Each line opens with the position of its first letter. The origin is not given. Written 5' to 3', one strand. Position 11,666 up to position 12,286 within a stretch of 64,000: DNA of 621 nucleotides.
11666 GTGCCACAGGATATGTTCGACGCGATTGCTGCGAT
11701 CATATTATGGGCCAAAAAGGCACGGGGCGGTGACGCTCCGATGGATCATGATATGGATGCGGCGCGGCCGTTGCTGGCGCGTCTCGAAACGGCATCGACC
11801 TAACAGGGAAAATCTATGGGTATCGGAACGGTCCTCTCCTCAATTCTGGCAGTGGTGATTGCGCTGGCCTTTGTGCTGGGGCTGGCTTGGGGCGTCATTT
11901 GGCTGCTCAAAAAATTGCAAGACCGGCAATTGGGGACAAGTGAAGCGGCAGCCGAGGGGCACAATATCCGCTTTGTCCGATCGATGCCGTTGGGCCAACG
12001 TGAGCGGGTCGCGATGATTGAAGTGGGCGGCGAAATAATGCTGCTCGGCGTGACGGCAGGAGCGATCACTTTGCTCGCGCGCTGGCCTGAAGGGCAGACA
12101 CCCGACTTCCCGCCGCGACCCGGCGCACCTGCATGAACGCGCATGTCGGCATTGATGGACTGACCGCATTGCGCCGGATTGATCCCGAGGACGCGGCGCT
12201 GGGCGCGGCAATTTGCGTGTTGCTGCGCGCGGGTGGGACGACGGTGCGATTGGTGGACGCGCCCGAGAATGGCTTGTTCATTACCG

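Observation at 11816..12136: FliO homologue embedded in an injectisome export-gate operon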

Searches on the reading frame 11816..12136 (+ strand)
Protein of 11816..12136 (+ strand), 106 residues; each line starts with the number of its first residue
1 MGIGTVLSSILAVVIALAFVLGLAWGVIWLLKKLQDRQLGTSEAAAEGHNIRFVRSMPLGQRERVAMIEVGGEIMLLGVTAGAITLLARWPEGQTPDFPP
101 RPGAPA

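Call 4: search_protein_families(library=pfam, proteins=[window:11816-12136:+], max_evalue=1)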
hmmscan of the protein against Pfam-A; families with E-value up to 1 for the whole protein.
window:11816-12136:+ (106 aa): 2 families
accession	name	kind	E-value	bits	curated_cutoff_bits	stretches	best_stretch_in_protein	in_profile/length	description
PF04347.18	FliO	-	3.4e-16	59.5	22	1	29-96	1-72/91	Flagellar biosynthesis protein, FliO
PF15938.10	DUF4750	-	0.89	9.8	27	0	5-31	8-33/54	Domain of unknown function (DUF4750)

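Call 5: search_protein_families(library=ncbifam, proteins=[window:11816-12136:+], max_evalue=1)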
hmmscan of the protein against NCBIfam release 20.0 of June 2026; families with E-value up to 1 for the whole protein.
window:11816-12136:+ (106 aa): 3 families
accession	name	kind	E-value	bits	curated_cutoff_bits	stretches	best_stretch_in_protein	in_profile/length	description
TIGR03500.1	FliO_TIGR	equivalog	6e-19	67.9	55.25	1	17-88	1-68/70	flagellar biosynthetic protein FliO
NF009951.1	PRK13415.1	equivalog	0.014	15.2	242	1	10-87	72-141/219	flagella biosynthesis regulatory protein FliZ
NF041854.1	ABC_perm_YbbP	equivalog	0.04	11.8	999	1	2-41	399-439/806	putative ABC transporter permease subunit YbbP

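Call 6: find_homologous_proteins(query=window:11816-12133:+, max_evalue=0.001)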
Query window:11816-12133:+ (106 aa): 189 proteins with E <= 0.001 among 221 candidates; the best 120 are listed.
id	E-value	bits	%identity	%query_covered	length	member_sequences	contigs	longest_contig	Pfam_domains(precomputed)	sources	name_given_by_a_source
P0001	8.3e-55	201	91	100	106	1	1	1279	PF04347.19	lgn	-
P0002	9.2e-55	201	91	100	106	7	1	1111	PF04347.19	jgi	jgi:flagellar protein FliO/FliZ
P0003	6.8e-54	198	89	100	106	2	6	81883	PF04347.19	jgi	jgi:flagellar protein FliO/FliZ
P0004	1.3e-53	197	88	100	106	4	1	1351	PF04347.19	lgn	-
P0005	2.4e-53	196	88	100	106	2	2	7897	PF04347.19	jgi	jgi:flagellar protein FliO/FliZ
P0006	8.0e-52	192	87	100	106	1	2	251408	PF04347.19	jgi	jgi:flagellar protein FliO/FliZ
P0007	4.5e-51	189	85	100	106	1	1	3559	PF04347.19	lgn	-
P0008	2.3e-50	187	85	99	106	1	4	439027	PF04347.19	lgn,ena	-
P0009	8.4e-49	182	80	100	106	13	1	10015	PF04347.19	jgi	jgi:flagellar protein FliO/FliZ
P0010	1.5e-47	178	80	100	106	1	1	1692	PF04347.19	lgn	-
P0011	3.7e-47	177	78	100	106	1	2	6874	PF04347.19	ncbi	-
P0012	4.9e-47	176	78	100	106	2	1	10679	PF04347.19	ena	-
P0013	1.2e-46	175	81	99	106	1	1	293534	PF04347.19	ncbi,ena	-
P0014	2.2e-46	174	79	100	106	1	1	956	PF04347.19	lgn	-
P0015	3.4e-46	173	76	100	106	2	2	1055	PF04347.19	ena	-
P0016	4.4e-46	173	80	97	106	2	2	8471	PF04347.19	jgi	jgi:flagellar protein FliO/FliZ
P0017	6.8e-46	172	77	100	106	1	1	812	PF04347.19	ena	-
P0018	1.0e-45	172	80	100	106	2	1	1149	PF04347.19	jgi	jgi:flagellar protein FliO/FliZ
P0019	2.4e-45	171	80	100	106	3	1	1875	PF04347.19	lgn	-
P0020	6.1e-45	169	77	99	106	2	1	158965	PF04347.19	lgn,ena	-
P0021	7.0e-45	169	79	100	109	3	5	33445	PF04347.19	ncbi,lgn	-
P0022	4.1e-44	167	79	98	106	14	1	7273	PF04347.19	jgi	jgi:flagellar protein FliO/FliZ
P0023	4.3e-44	167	77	100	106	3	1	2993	PF04347.19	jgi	jgi:flagellar protein FliO/FliZ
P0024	1.2e-42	162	77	100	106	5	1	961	PF04347.19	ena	-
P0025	8.1e-40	153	75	100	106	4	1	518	PF04347.19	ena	-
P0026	2.2e-39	151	71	97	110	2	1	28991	PF04347.19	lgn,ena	-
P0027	1.9e-38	148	74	93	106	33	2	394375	PF04347.19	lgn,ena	-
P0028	4.3e-38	147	73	95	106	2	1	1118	PF04347.19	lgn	-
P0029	5.9e-38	147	68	99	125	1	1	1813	PF04347.19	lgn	-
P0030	1.5e-37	146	72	93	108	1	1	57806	PF04347.19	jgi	jgi:flagellar protein FliO/FliZ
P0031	2.2e-37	145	72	96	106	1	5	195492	PF04347.19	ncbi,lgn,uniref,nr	ncbi:flagellar biosynthetic protein FliO [uncultured Sphingomonas sp.]|uniref:flagellar biosynthetic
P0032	3.6e-37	144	71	99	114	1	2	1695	PF04347.19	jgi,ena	-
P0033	7.3e-37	143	70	97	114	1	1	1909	PF04347.19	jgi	jgi:flagellar protein FliO/FliZ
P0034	8.7e-37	143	70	99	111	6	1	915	PF04347.19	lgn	-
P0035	2.7e-36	142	69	97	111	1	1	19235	PF04347.19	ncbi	-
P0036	3.1e-36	141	72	85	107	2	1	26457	PF04347.19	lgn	-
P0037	7.3e-36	140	65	98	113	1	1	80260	PF04347.19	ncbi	-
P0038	7.3e-36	140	71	93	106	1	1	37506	PF04347.19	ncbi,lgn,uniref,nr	ncbi:flagellar biosynthetic protein FliO [Sphingomonas sp. ABOLE]|uniref:flagellar biosynthetic prot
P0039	9.2e-36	140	67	99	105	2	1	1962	PF04347.19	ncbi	-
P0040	1.1e-35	140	65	98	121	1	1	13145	PF04347.19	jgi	jgi:flagellar protein FliO/FliZ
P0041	2.6e-35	138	72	91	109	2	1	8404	PF04347.19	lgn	-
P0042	3.9e-35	138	67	98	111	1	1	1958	PF04347.19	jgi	jgi:flagellar protein FliO/FliZ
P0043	4.2e-35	138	70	93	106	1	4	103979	PF04347.19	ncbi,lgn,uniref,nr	ncbi:flagellar biosynthetic protein FliO [Sphingomonas sp. ABOLD]|uniref:Flagellar protein n=1 Tax=S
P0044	4.2e-35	138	67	95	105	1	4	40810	PF04347.19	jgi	jgi:flagellar protein FliO/FliZ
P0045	7.2e-35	137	66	98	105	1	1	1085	PF04347.19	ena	-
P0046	8.0e-35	137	61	97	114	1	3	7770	PF04347.19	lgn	-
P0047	9.4e-35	137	70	95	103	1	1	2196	PF04347.19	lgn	-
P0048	1.1e-34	136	73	87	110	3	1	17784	PF04347.19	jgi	jgi:flagellar protein FliO/FliZ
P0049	1.1e-34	136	69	92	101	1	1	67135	PF04347.19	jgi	jgi:flagellar protein FliO/FliZ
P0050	1.6e-34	136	71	91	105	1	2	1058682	PF04347.19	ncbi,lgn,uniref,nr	ncbi:MAG: flagellar biosynthetic protein FliO [Sphingomonas sp.]|uniref:flagellar biosynthetic prote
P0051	1.7e-34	136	70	92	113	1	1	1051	PF04347.19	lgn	-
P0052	1.7e-34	136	70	91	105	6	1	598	PF04347.19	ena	-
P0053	1.9e-34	136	70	95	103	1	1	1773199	PF04347.19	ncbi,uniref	ncbi:flagellar biosynthetic protein FliO [Sphingomonas sp. DT-204]|uniref:flagellar biosynthetic pro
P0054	2.1e-34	136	66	98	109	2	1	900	PF04347.19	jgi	jgi:flagellar protein FliO/FliZ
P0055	3.2e-34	135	77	86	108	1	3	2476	PF04347.19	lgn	-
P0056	4.1e-34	135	67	95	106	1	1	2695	PF04347.19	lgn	-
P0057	4.3e-34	135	71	91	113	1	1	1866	PF04347.19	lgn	-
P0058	4.3e-34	135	66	98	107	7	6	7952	PF04347.19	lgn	-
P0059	5.3e-34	134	70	89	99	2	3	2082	PF04347.19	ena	-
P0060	5.6e-34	134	69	89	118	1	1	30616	PF04347.19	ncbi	-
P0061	5.9e-34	134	68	93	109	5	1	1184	PF04347.19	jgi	-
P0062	6.3e-34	134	70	86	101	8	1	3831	PF04347.19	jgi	jgi:flagellar protein FliO/FliZ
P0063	7.9e-34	134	62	97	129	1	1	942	PF04347.19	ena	-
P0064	8.0e-34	134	63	98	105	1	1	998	PF04347.19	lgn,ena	-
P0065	8.1e-34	134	66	96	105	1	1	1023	PF04347.19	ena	-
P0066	9.2e-34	133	70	91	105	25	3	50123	PF04347.19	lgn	-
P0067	1.0e-33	133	63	98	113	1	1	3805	PF04347.19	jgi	jgi:flagellar protein FliO/FliZ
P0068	1.1e-33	133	71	91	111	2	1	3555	PF04347.19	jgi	jgi:flagellar protein FliO/FliZ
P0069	1.3e-33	133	71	91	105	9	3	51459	PF04347.19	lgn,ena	-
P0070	1.3e-33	133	67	94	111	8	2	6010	PF04347.19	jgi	jgi:flagellar protein FliO/FliZ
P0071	1.6e-33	133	73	85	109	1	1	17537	PF04347.19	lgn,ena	-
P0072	1.9e-33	132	70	86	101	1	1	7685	PF04347.19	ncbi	-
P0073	2.8e-33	132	68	91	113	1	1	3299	PF04347.19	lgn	-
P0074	3.4e-33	132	69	88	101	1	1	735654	PF04347.19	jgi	jgi:flagellar protein FliO/FliZ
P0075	3.5e-33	132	63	96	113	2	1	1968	PF04347.19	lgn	-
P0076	3.6e-33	132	71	87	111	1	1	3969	PF04347.19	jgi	jgi:flagellar protein FliO/FliZ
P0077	4.0e-33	131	71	87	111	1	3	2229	PF04347.19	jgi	jgi:flagellar protein FliO/FliZ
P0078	4.5e-33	131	72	88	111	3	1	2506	PF04347.19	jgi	jgi:flagellar protein FliO/FliZ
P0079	4.6e-33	131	65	98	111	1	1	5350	PF04347.19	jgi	jgi:flagellar protein FliO/FliZ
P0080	5.2e-33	131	71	87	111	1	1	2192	PF04347.19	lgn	-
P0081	6.0e-33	131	70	86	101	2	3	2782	PF04347.19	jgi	jgi:flagellar protein FliO/FliZ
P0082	6.2e-33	131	68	91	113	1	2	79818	PF04347.19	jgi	jgi:flagellar protein FliO/FliZ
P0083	7.7e-33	130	67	94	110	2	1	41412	PF04347.19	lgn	-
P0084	9.3e-33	130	71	87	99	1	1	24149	PF04347.19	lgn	-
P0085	1.5e-32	130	68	86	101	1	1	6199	PF04347.19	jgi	jgi:flagellar protein FliO/FliZ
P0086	2.2e-32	129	68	87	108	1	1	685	PF04347.19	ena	-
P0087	2.3e-32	129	71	87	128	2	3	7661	PF04347.19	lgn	-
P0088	2.4e-32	129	69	88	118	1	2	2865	PF04347.19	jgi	jgi:flagellar protein FliO/FliZ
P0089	2.5e-32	129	71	87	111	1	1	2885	PF04347.19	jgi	jgi:flagellar protein FliO/FliZ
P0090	2.6e-32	129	65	92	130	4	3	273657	PF04347.19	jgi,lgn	jgi:flagellar protein FliO/FliZ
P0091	2.7e-32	129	68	88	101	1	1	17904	PF04347.19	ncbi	-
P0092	2.7e-32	129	68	87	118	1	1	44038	PF04347.19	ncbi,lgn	-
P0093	2.7e-32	129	62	100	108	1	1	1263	PF04347.19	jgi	jgi:flagellar protein FliO/FliZ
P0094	2.9e-32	129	63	98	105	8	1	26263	PF04347.19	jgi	jgi:flagellar protein FliO/FliZ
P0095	3.3e-32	128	69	86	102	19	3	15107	PF04347.19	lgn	-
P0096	3.4e-32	128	65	94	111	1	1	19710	PF04347.19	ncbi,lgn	-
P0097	4.7e-32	128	70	86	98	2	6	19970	PF04347.19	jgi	jgi:flagellar protein FliO/FliZ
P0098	6.4e-32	128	65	95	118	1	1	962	PF04347.19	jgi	jgi:flagellar protein FliO/FliZ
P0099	8.0e-32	127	68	94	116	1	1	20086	PF04347.19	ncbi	-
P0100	8.0e-32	127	61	98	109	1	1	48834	PF04347.19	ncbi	-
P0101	1.2e-31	127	65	87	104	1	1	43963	PF04347.19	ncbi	ncbi:MAG: flagellar biosynthetic protein FliO [Sphingorhabdus sp.]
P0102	1.2e-31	127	68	86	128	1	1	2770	PF04347.19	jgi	jgi:flagellar protein FliO/FliZ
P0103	1.2e-31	127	64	72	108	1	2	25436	PF04347.19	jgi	jgi:flagellar protein FliO/FliZ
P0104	1.7e-31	126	63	87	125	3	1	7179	PF04347.19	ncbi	ncbi:MAG: flagellar biosynthetic protein FliO [Erythrobacter sp.]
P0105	2.2e-31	126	66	87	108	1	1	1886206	PF04347.19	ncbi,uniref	ncbi:flagellar biosynthetic protein FliO [Sphingorhabdus arenilitoris]|uniref:Flagellar protein n=1 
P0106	2.9e-31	125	64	69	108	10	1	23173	PF04347.19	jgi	jgi:flagellar protein FliO/FliZ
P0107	3.3e-31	125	64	92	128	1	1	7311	PF04347.19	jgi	jgi:flagellar protein FliO/FliZ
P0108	3.7e-31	125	68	87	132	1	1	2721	PF04347.19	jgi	jgi:flagellar protein FliO/FliZ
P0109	3.9e-31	125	69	86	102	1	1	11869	PF04347.19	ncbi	-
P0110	3.9e-31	125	64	69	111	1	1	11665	PF04347.19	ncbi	-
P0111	4.1e-31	125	64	92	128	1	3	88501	PF04347.19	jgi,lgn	jgi:flagellar protein FliO/FliZ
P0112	4.4e-31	125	63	97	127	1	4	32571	PF04347.19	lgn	-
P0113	5.2e-31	125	64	92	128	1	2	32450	PF04347.19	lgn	-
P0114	5.4e-31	125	66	90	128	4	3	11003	PF04347.19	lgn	-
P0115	5.4e-31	125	67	90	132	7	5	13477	PF04347.19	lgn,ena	-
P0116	5.8e-31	124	65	92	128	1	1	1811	PF04347.19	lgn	-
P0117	6.5e-31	124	65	92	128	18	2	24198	PF04347.19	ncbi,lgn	-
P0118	6.9e-31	124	68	87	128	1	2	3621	PF04347.19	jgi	jgi:flagellar protein FliO/FliZ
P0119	8.1e-31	124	64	92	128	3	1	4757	PF04347.19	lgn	-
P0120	9.1e-31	124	61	91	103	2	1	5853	PF04347.19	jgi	jgi:flagellar protein FliO/FliZ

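Call 12: find_related_loci(query=window:11816-12133:+, collection=genome_contigs, flank=10000)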
Query window:11816-12133:+ (106 aa) in genome_contigs; peptide patterns used: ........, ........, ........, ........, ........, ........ (x = any residue, [..] = any of these).
273 stretches matched a pattern; 26 encode a relative of the query (tblastn E <= 1e-3); 26 distinct loci.
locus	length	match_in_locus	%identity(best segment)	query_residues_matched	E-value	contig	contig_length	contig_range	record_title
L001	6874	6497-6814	78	1-106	4e-52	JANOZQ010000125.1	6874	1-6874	MAG: Sphingomonas sp. isolate VAR_79_metabat_404 VAR_79_k141_28346, whole genome shotgun sequence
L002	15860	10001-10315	81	1-105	2e-51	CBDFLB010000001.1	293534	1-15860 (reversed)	MAG: Sphingomonas sp. isolate ac9ca599-7ba6-4a44-a109-306d1beaa3fe genome assembly, contig: contig_1, whole genome shotg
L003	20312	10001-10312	78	1-104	5e-50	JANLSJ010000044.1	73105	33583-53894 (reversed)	MAG: Sphingomonas sp. isolate OTE_25_metabat_385 OTE_25_k141_2517428, whole genome shotgun sequence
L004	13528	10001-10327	79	1-106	5e-50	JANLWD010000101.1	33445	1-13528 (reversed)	MAG: Sphingomonas sp. isolate OTE_20_metabat_96 OTE_20_k141_202978, whole genome shotgun sequence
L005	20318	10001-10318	76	1-106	2e-49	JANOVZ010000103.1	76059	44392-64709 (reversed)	MAG: Sphingomonas sp. isolate VAR_35_metabat_517 VAR_35_k141_4191972, whole genome shotgun sequence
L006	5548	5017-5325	79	1-103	3e-49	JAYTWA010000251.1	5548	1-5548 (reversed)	MAG: Sphingomonadales bacterium isolate GFS_5749 GFS_5749_250, whole genome shotgun sequence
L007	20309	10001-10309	74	1-102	7e-43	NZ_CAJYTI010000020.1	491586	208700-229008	MAG: uncultured Sphingomonas sp. isolate S3C1086_SP112, whole genome shotgun sequence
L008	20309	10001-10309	72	1-102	5e-43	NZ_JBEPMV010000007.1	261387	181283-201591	Sphingomonas trueperi strain 1075 Ga0438562_07, whole genome shotgun sequence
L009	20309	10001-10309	72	1-102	2e-42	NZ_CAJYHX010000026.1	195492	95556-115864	MAG: uncultured Sphingomonas sp. isolate S1C273_SP108, whole genome shotgun sequence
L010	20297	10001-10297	73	1-99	2e-42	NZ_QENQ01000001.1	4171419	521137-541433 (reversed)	Sphingomonas pokkalii strain L3B27 Scaffold_1, whole genome shotgun sequence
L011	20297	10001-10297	72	1-99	9e-43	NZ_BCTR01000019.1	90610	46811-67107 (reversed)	Sphingomonas azotifigens NBRC 15497, whole genome shotgun sequence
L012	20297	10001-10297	73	1-99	2e-42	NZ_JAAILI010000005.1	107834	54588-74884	Sphingomonas sp. S2M10 S2M10_5, whole genome shotgun sequence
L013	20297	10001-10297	72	1-99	2e-42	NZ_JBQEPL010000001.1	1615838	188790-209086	Sphingomonas sp. 22176 scaffold1, whole genome shotgun sequence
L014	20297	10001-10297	73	1-99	4e-42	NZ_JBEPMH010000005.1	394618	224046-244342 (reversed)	Sphingomonas trueperi strain 1770 Ga0438589_05, whole genome shotgun sequence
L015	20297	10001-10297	73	1-99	4e-42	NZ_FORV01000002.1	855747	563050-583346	Sphingomonas sp. NFR04, whole genome shotgun sequence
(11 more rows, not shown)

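Call 21: find_encoding_contigs(protein=P0105, flank=10000, max_places=2)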
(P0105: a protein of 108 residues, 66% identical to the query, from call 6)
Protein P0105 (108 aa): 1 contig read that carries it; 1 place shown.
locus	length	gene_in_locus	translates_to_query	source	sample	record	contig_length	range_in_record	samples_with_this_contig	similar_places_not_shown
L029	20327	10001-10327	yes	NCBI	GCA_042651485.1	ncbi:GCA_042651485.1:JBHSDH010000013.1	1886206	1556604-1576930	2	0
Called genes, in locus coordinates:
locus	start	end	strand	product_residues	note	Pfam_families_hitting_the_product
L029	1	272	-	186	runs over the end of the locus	-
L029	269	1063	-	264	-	PF01514:YscJ_FliF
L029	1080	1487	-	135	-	PF09392:T3SS_needle_F (weak)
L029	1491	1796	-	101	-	-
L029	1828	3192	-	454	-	PF23893:Y4YQ_C (weak)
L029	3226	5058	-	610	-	PF03958:Secretin_N, PF00263:Secretin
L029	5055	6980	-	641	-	PF00771:FHIPEP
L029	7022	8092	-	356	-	PF01464:SLT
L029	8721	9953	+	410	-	PF01312:Bac_export_2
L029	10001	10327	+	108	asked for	PF04347:FliO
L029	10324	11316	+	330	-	-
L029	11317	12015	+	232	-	PF00813:FliP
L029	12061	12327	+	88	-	PF01313:Bac_export_3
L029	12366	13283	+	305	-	PF01311:Bac_export_1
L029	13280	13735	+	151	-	PF00196:GerE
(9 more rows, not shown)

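Call 52: find_encoding_contigs(protein=P0104, flank=10000, max_places=2)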
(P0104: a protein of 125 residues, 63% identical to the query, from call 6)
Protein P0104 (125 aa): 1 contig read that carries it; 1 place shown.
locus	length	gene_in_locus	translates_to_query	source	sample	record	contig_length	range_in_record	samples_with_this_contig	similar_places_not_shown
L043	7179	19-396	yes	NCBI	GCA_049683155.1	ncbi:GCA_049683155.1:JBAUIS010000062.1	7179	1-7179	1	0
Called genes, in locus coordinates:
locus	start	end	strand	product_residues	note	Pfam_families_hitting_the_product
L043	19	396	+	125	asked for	PF04347:FliO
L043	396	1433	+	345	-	PF01052:FliMN_C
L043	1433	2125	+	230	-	PF00813:FliP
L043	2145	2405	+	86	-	PF01313:Bac_export_3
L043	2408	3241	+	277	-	PF01311:Bac_export_1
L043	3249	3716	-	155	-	PF09346:SMI1_KNR4, PF14568:SUKH_6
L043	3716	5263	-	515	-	PF12639:Colicin-DNase, PF14414:WHH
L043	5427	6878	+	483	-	-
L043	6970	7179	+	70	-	?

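Call 56: predict_structure(alignment_id=A1)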
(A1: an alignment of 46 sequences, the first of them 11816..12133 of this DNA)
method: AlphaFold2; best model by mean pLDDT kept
length: 106 residues; sequences in the alignment: 46
mean_pLDDT: 87.0   pTM: 0.49
mean pLDDT of the five models: 87.0, 86.7, 85.6, 84.4, 82.6
residues with pLDDT >= 90: 61; 70-90: 31; 50-70: 14; < 50: 0
segments of 3 or more residues with pLDDT < 50: none
pLDDT, mean of each block of 10 residues (from residue 1): 91 98 98 81 59 90 92 93 93 84 73
secondary structure, 60 per line:
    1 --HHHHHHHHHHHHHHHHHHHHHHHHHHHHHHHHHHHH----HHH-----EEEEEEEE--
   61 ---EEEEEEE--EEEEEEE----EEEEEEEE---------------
elements in order: H3-38 E51-58 E64-70 E73-79 E84-91
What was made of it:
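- On FliO (Pfam PF04347 / NCBIfam TIGR03500): AF2 model with mean pLDDT 87: helix 3-38 and four strands between residues 51 and 91 (call 56).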

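Call 58: search_solved_structures(query=A1, max_evalue=1)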
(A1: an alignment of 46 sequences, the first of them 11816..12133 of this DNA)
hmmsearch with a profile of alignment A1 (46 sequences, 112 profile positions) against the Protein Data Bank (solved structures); distinct sequences matched with E-value up to 1: 1.
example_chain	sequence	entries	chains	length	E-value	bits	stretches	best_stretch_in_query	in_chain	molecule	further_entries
9nry_X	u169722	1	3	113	0.95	12.3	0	52-81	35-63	single domain antibody (nanobody) V2C3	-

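Call 59: search_protein_representatives(alignment_id=A1)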
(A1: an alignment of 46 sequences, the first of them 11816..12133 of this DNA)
Query: 46 sequences, 112 profile positions. Proteins with E-value up to 0.001 (for the whole library): 5012; up to 1e-10: 146; up to 1e-30: 6. The best 150 are listed.
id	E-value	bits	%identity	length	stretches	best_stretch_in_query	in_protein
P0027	2.5e-49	181.7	-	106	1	1-99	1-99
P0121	1.5e-41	156.7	-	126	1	4-102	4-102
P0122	1.6e-38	146.9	-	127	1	1-101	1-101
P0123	5.6e-37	141.9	-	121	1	1-105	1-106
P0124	2.8e-32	126.8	-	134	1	1-97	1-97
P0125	2.0e-31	124.0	-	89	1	26-110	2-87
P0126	1.1e-30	121.7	-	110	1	5-98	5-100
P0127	1.9e-30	120.9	-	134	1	1-102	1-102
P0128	3.3e-30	120.1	-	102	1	1-96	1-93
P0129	4.7e-29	116.4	-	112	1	2-101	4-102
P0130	6.6e-28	112.7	-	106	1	5-95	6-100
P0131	4.7e-26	106.7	-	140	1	2-104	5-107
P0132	1.5e-24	101.9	-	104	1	5-94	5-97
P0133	3.9e-24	100.6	-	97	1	4-95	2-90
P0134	1.3e-23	98.9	-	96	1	8-91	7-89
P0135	4.1e-23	97.3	-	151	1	1-102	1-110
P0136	1.4e-22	95.5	-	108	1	2-98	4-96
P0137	3.2e-22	94.4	-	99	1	6-93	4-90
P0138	6.7e-22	93.4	-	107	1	11-98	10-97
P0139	1.5e-20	89.1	-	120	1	4-101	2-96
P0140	1.9e-20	88.7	-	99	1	10-101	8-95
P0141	1.4e-19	85.9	-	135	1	5-92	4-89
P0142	1.8e-19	85.5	-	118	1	4-103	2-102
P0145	1.5e-18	82.6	-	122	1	2-95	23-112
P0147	7.7e-18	80.3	-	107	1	10-96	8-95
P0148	7.8e-18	80.3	-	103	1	3-98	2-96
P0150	2.3e-17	78.7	-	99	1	8-94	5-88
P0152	3.6e-17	78.1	-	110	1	2-98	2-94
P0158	8.5e-17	76.9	-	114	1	6-101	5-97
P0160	1.5e-16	76.1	-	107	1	5-97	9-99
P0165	2.6e-16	75.3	-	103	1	5-98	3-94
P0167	4.4e-16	74.6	-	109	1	3-98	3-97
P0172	1.6e-15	72.8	-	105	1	5-91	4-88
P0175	1.7e-15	72.7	-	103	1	4-97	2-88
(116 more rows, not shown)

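Call 60: list_cluster_members(proteins=[P0121, P0122, P0123, P0124, P0126, P0128, P0129, P0130, P0131, P0132])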
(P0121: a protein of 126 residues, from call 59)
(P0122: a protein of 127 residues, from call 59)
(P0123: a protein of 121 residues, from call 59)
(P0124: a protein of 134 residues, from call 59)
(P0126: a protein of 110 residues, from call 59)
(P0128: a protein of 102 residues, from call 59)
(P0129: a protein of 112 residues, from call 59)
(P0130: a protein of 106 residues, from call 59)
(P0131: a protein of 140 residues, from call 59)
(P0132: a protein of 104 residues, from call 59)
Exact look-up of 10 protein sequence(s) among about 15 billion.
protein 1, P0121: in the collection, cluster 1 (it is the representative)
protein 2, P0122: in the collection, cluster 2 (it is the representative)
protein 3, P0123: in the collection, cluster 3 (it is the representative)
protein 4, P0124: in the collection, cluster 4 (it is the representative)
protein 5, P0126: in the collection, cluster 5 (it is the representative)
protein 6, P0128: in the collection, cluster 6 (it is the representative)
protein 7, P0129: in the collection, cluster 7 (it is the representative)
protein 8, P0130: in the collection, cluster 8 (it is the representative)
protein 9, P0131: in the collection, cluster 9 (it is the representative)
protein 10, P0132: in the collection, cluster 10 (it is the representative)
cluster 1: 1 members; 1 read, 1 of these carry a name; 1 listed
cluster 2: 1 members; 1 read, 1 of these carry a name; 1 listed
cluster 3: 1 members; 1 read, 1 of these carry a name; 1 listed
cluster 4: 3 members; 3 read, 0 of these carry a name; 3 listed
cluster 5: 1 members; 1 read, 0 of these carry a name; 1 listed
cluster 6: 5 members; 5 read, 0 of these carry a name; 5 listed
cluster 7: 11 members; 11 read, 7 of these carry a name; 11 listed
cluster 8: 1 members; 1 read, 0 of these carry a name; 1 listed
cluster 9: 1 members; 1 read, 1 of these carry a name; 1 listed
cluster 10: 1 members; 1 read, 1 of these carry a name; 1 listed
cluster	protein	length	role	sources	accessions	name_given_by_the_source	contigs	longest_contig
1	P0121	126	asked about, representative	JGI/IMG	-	flagellar protein FliO/FliZ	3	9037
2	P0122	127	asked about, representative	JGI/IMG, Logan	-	flagellar protein FliO/FliZ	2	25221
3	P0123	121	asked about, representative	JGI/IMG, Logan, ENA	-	flagellar protein FliO/FliZ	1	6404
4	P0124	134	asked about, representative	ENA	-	-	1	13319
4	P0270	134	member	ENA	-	-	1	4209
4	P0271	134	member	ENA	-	-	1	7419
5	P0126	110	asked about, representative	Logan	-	-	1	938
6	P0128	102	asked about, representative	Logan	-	-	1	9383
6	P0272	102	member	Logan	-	-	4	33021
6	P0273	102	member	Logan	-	-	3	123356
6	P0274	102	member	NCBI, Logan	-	-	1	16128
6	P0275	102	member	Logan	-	-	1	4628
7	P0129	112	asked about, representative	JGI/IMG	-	flagellar protein FliO/FliZ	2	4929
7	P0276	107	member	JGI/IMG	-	flagellar protein FliO/FliZ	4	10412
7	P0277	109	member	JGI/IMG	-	flagellar protein FliO/FliZ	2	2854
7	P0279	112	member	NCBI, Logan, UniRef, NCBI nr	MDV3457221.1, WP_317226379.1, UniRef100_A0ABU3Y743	flagellar biosynthetic protein FliO [Sphingomonas sp. HF-S4] | Flagellar protein n=1 Tax=Sphingomonas agrestis TaxID=3080540 RepID=A0ABU3Y743_9SPHN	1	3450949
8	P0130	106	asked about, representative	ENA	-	-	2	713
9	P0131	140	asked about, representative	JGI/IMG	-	flagellar protein FliO/FliZ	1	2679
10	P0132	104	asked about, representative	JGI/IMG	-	flagellar protein FliO/FliZ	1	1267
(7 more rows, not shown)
